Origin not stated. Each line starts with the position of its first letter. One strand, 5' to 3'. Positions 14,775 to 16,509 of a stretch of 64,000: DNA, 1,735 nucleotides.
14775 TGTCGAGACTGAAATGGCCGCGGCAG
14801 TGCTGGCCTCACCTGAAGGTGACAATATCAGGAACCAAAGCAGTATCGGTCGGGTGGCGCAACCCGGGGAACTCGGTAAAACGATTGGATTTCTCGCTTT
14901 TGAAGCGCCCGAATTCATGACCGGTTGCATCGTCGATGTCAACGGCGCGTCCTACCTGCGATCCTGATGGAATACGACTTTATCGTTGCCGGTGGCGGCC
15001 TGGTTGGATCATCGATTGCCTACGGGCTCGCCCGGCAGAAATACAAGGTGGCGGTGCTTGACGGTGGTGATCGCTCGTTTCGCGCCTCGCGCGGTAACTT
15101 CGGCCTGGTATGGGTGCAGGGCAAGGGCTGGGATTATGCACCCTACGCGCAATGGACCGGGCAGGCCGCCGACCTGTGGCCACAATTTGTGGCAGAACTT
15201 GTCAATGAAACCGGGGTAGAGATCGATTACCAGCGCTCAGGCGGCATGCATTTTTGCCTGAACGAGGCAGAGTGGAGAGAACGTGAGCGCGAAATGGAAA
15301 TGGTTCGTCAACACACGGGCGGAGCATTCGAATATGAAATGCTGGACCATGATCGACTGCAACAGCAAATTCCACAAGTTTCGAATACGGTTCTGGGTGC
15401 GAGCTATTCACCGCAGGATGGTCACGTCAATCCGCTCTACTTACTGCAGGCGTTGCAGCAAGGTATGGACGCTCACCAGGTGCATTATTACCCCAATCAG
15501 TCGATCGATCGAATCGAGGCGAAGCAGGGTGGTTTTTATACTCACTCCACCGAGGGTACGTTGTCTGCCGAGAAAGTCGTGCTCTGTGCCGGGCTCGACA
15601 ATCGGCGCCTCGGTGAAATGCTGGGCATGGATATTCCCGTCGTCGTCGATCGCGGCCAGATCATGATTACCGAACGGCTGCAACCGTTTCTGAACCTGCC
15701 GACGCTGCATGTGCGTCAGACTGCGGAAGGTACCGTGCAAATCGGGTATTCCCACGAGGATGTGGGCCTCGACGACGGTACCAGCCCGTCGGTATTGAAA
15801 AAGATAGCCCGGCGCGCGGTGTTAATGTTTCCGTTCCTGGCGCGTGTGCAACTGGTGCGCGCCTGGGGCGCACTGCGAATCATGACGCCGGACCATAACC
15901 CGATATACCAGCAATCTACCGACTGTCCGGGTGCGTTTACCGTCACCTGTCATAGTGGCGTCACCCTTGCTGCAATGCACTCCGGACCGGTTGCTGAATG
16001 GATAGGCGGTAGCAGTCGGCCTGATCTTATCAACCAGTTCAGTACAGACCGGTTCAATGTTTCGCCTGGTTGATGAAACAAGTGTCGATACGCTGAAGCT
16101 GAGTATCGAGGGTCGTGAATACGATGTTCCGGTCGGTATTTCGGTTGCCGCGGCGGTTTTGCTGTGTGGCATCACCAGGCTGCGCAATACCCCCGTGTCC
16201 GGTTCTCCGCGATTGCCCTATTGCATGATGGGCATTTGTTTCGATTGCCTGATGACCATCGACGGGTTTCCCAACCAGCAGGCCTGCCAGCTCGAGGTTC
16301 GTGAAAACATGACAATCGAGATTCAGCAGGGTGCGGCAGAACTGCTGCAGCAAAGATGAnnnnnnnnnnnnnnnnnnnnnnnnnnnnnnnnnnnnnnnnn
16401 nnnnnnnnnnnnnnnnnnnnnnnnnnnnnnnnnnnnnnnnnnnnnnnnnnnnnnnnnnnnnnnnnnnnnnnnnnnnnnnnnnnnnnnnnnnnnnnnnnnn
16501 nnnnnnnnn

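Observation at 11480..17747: Unassigned demethylation/oxidation gene set: SAM-MTase, DmdA-like GcvT protein, two SDRs and an LhpBEF/HcnCAB-type three-subunit flavo-iron-sulfur dehydrogenase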

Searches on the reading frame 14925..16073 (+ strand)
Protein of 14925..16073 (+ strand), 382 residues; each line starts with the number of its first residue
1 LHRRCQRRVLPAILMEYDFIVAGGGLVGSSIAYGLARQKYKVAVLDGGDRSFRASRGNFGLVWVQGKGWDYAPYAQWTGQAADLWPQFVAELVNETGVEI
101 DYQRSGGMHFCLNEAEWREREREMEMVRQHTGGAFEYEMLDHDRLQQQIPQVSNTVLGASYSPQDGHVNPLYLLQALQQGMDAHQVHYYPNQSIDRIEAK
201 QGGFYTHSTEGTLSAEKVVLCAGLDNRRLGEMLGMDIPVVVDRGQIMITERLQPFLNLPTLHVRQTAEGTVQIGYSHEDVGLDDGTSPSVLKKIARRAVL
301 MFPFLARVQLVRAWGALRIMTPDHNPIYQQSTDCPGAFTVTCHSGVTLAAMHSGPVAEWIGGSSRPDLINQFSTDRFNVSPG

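Call 3: search_protein_families(library=pfam, proteins=[window:14925-16073:+])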
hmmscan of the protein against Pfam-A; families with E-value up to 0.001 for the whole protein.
window:14925-16073:+ (382 aa): 4 families
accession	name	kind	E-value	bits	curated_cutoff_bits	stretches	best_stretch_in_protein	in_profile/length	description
PF01266.30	DAO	-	4.4e-54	184.8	27.9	1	18-353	1-347/353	FAD dependent oxidoreductase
PF13450.12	NAD_binding_8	-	0.00012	22.7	21.9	1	21-79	1-55/68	NAD(P)-binding Rossmann-like domain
PF07992.20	Pyr_redox_2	-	0.00026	21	26.1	0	175-253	187-264/291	Pyridine nucleotide-disulphide oxidoreductase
PF00890.30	FAD_binding_2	-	0.00051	19.8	20.4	1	18-203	1-174/414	FAD binding domain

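Call 4: search_protein_families(library=ncbifam, proteins=[window:14925-16073:+])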
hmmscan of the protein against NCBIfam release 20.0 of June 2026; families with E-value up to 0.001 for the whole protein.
window:14925-16073:+ (382 aa): 18 families
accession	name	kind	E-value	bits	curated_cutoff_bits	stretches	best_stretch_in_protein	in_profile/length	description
TIGR02352.1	thiamin_ThiO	equivalog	5e-42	144.2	250.8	1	19-360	1-347/351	glycine oxidase ThiO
TIGR03364.1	HpnW_proposed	hypoth_equivalog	7.8e-22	77.8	285.1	1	17-249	1-220/365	TIGR03364 family FAD-dependent oxidoreductase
TIGR01373.1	soxB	subfamily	2.2e-17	63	529.45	1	15-378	29-400/407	sarcosine oxidase subunit beta family protein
NF001933.0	PRK00711.1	subfamily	2e-15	56.7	383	1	89-363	119-402/429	D-amino acid dehydrogenase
TIGR03197.1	MnmC_Cterm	equivalog_domain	2.1e-14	53.4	174.2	1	19-326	2-311/400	FAD-dependent 5-carboxymethylaminomethyl-2-thiouridine(34) oxidoreductase MnmC1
NF009074.0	PRK12409.1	equivalog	6.2e-14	52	494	1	89-244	118-276/410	D-amino acid dehydrogenase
NF050086.1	pipecolate_AmaA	exception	2.8e-13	49.3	600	1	16-222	25-233/425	L-pipecolate oxidase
NF002480.1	PRK01747.1-1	equivalog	1.7e-12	46.6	540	1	16-327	248-561/645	bifunctional tRNA (5-methylaminomethyl-2-thiouridine)(34)-methyltransferase MnmC2/FAD-dependent 5-carboxymethylaminomethyl-2-thiouridine(34)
NF008425.0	PRK11259.1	equivalog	2.1e-12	46.7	257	1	15-247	3-224/377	N-methyl-L-tryptophan oxidase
NF033460.1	glycerol3P_ox_II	equivalog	1.2e-11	44.5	460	1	16-251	1-234/361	type 2 glycerol-3-phosphate oxidase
NF008726.1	PRK11728.1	equivalog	2.5e-10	39.7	299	1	17-238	1-214/389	L-2-hydroxyglutarate oxidase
TIGR01377.1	soxA_mon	subfamily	2.5e-09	36.4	479.65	1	17-240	1-214/381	amino oxidase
NF006460.0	PRK08849.1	equivalog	2.4e-06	26.6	598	1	16-49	5-38/386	2-octaprenyl-3-methyl-6-methoxy-1,4-benzoquinol hydroxylase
NF005951.1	PRK08020.1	equivalog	1.6e-05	23.9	590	1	16-46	2-32/388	3-demethoxyubiquinol 3-hydroxylase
TIGR03377.1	glycerol3P_GlpA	equivalog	1.9e-05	23.4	552.8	1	19-251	2-229/530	anaerobic glycerol-3-phosphate dehydrogenase subunit GlpA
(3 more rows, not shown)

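Call 16: search_solved_structures(query=window:14925-16073:+, max_evalue=1e-10)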
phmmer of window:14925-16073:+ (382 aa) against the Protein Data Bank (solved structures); distinct sequences matched with E-value up to 1e-10: 11.
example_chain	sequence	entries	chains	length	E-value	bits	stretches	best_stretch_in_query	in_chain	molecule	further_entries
7cyx_A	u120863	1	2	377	1.9e-30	109.1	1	16-372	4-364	Glycine oxidase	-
4ysh_A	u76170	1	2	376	1.4e-23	86.5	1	16-356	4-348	Glycine oxidase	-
6j38_A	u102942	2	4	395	2.1e-16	63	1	19-379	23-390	FAD-dependent glycine oxydase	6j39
1ryi_A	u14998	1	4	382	4.1e-15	58.7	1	10-360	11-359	GLYCINE OXIDASE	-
3if9_A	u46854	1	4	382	8.3e-15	57.7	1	10-360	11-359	Glycine oxidase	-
5l46_A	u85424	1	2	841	1.8e-14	56.6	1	19-256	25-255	Dimethylglycine dehydrogenase, mitochondrial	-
9woz_A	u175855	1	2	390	2.1e-14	56.4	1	16-360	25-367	Glycine oxidase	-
1ng3_A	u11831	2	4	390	3.9e-14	55.4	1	16-360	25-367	Glycine oxidase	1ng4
4pab_A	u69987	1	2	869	8.2e-13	51.1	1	18-256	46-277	Dimethylglycine dehydrogenase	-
4p9s_A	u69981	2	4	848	1.2e-12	50.6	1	18-257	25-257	Dimethylglycine dehydrogenase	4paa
2gag_B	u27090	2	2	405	8.7e-12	47.7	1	15-343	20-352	heterotetrameric sarcosine oxidase beta-subunit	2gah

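Call 31: search_dna_similar(query=window:14967-16073:+, collection=plasmids, mode=protein, max_rows=25)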
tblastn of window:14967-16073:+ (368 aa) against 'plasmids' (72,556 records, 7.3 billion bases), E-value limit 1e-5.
Records with a match: 771; places in all: 1024; records where one place covers at least 80% of the query: 599.
Best place of each record, by identity: 60-80% 3; <60% 768.
By first word of the organism name: Agrobacterium 148; Rhizobium 119; Sinorhizobium 65; Ralstonia 32; Pantoea 28; Paracoccus 24; Azospirillum 22; Klebsiella 22; Paraburkholderia 20; Acinetobacter 20; and 95 more.
By predicted mobility (MOB-suite, as given by PLSDB): non-mobilizable 431; conjugative 271; mobilizable 69.
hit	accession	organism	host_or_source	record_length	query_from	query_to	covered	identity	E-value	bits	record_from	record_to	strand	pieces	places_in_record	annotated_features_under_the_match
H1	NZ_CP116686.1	Agrobacterium fabrum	cell culture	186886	4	365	98%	51.4%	1e-111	365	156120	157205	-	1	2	FAD-dependent oxidoreductase | (2Fe-2S)-binding protein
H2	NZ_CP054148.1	Agrobacterium vaccinii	Blueberry,pure bacterial culture,Tumor ...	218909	4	368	99%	50.4%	3e-100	332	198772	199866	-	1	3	FAD-dependent oxidoreductase | (2Fe-2S)-binding protein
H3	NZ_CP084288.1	Caballeronia zhejiangensis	Anasa tristis,Cell culture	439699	2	364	99%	50.4%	3e-112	366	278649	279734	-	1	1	FAD-dependent oxidoreductase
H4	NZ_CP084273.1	Caballeronia grimmiae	Leptoglossus zonatus,Cell culture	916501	3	364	98%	49.7%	2e-110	361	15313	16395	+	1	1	FAD-dependent oxidoreductase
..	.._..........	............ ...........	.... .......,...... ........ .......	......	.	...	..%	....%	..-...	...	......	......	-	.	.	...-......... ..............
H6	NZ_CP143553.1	Burkholderia multivorans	Homo sapiens,bronchoalveolar lavage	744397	4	367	99%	48.9%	8e-107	350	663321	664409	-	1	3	FAD-dependent oxidoreductase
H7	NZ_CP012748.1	Paraburkholderia caribensis MBA4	soil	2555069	15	367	96%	50.1%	3e-105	346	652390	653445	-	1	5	none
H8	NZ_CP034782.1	Pseudomonas sp. MPC6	-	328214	2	363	98%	48.9%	4e-100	331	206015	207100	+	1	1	FAD-dependent oxidoreductase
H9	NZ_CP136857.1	Oceanisphaera sp. IT1-181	-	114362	2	367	99%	48.2%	2e-106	350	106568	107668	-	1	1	FAD-dependent oxidoreductase | (2Fe-2S)-binding protein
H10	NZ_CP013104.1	Paraburkholderia caribensis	-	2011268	15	368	96%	49.7%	2e-105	347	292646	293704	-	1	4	none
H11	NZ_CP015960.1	Paraburkholderia caribensis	Mimosa,single cell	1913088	15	368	96%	49.7%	2e-105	347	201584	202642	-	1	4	none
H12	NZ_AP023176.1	Paraburkholderia largidicola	Physopelta gutta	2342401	15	367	96%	49.9%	2e-103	341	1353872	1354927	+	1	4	none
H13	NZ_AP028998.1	Paraburkholderia sp. 22B1P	-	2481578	15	367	96%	49.9%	3e-103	340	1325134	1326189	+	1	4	none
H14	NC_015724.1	Cupriavidus necator N-1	soil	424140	4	365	98%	48.3%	1e-102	338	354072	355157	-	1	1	FAD-dependent oxidoreductase | (2Fe-2S)-binding protein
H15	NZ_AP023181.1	Paraburkholderia sp. PGU19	Physopelta gutta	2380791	15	367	96%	49.3%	2e-104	343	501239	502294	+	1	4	none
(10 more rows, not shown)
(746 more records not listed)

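Call 32: get_annotated_region(hit=H1, flank=9000)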
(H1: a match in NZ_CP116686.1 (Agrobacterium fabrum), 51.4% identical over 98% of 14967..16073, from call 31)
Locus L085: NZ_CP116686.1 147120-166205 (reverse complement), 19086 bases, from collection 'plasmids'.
description: Agrobacterium fabrum strain 2788 plasmid pAt2788b, complete sequence
organism: Agrobacterium fabrum (NCBI taxid 1176649)
taxonomy: Bacteria; Pseudomonadota; Alphaproteobacteria; Hyphomicrobiales; Rhizobiaceae; Agrobacterium; Agrobacterium fabrum
host: -; source: cell culture; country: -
typing (MOB-suite, as given by PLSDB): conjugative; relaxase MOBQ; mating-pair formation MPF_T
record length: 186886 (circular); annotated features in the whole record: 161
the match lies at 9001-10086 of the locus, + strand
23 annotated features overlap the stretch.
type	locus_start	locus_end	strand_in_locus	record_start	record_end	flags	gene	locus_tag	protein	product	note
CDS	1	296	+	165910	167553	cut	-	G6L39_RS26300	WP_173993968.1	Na/Pi cotransporter family protein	GO:0044341 - sodium-dependent phosphate transport [Evidence IEA]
CDS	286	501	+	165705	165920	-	-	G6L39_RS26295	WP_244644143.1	hypothetical protein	-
CDS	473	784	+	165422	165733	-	-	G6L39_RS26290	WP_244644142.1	NUDIX domain-containing protein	-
CDS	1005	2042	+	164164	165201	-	-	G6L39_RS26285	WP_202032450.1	ABC transporter substrate-binding protein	-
CDS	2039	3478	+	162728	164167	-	-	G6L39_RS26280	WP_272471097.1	MmgE/PrpD family protein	-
CDS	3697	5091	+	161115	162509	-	-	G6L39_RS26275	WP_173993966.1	amidase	-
CDS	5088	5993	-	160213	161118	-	-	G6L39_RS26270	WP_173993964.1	LysR substrate-binding domain-containing protein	-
CDS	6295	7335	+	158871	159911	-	-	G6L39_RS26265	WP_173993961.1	ABC transporter ATP-binding protein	-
CDS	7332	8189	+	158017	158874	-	-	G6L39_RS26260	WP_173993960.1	ABC transporter permease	GO:0055085 - transmembrane transport [Evidence IEA]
CDS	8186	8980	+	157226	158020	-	-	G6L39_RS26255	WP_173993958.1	ABC transporter permease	GO:0055085 - transmembrane transport [Evidence IEA]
CDS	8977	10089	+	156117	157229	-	-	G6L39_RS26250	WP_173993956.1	FAD-dependent oxidoreductase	-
CDS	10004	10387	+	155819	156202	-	-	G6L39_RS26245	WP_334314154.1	(2Fe-2S)-binding protein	-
CDS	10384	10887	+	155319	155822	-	-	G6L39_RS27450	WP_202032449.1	FAD/NAD(P)-binding oxidoreductase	-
CDS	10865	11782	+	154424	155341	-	-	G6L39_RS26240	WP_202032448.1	(2Fe-2S)-binding protein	-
CDS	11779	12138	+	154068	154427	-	-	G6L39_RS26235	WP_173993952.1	RidA family protein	-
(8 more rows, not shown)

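Call 33: get_annotated_region(hit=H9, flank=8000)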
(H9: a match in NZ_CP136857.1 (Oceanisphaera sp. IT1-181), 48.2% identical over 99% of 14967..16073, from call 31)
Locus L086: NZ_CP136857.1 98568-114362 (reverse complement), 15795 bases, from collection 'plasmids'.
description: Oceanisphaera sp. IT1-181 plasmid pA, complete sequence
organism: Oceanisphaera sp. IT1-181 (NCBI taxid 3081199)
taxonomy: Bacteria; Pseudomonadota; Gammaproteobacteria; Aeromonadales; Aeromonadaceae; Oceanisphaera; Oceanisphaera sp. IT1-181
host: -; source: -; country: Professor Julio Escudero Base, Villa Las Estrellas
typing (MOB-suite, as given by PLSDB): non-mobilizable
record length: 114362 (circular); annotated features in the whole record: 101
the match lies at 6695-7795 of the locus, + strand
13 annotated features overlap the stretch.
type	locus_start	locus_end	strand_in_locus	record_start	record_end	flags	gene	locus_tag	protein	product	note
CDS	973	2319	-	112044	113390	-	dddP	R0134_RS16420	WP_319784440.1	dimethylsulfonioproprionate lyase DddP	-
CDS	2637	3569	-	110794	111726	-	-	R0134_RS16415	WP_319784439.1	LysR substrate-binding domain-containing protein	-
CDS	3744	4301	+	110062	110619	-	-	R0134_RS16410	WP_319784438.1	TRAP transporter small permease subunit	-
CDS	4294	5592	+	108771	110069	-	-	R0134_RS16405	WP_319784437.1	TRAP transporter large permease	GO:0008643 - carbohydrate transport [Evidence IEA]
CDS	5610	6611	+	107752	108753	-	dctP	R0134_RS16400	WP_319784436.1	TRAP transporter substrate-binding protein DctP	GO:0055085 - transmembrane transport [Evidence IEA]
CDS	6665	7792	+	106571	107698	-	-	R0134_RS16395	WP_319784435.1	FAD-dependent oxidoreductase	-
CDS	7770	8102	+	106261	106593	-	-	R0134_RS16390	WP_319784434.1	(2Fe-2S)-binding protein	-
CDS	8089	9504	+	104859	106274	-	-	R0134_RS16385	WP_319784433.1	NAD(P)/FAD-dependent oxidoreductase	-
CDS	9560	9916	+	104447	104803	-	-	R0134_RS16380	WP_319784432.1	RidA family protein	-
CDS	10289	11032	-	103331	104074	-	-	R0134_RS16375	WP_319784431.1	hypothetical protein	-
CDS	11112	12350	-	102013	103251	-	-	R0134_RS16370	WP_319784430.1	FAD-dependent oxidoreductase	-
CDS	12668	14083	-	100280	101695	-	-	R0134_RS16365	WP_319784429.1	sodium:solute symporter family protein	-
CDS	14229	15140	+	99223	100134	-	-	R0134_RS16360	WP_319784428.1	LysR family transcriptional regulator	-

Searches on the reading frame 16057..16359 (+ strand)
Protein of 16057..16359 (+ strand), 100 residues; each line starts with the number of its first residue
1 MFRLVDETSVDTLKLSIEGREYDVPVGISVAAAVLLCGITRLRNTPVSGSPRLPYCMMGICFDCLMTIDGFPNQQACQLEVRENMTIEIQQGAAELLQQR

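Call 3: search_protein_families(library=pfam, proteins=[window:16057-16359:+])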
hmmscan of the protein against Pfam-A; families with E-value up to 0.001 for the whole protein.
window:16057-16359:+ (100 aa): 2 families
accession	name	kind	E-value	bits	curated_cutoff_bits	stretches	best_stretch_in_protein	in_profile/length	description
PF13510.11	Fer2_4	-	4.4e-23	81.6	22.8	1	12-91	3-81/82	2Fe-2S iron-sulfur cluster binding domain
PF13085.11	Fer2_3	-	0.00092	19.6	27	1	55-85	51-80/107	2Fe-2S iron-sulfur cluster binding domain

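Call 4: search_protein_families(library=ncbifam, proteins=[window:16057-16359:+])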
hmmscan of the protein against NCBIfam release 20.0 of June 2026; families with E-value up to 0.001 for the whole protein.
window:16057-16359:+ (100 aa): 1 family
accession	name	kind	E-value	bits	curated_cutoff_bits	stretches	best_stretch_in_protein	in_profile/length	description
NF005895.0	PRK07860.1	equivalog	0.00065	17.8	802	1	7-92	12-93/811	NADH-quinone oxidoreductase subunit G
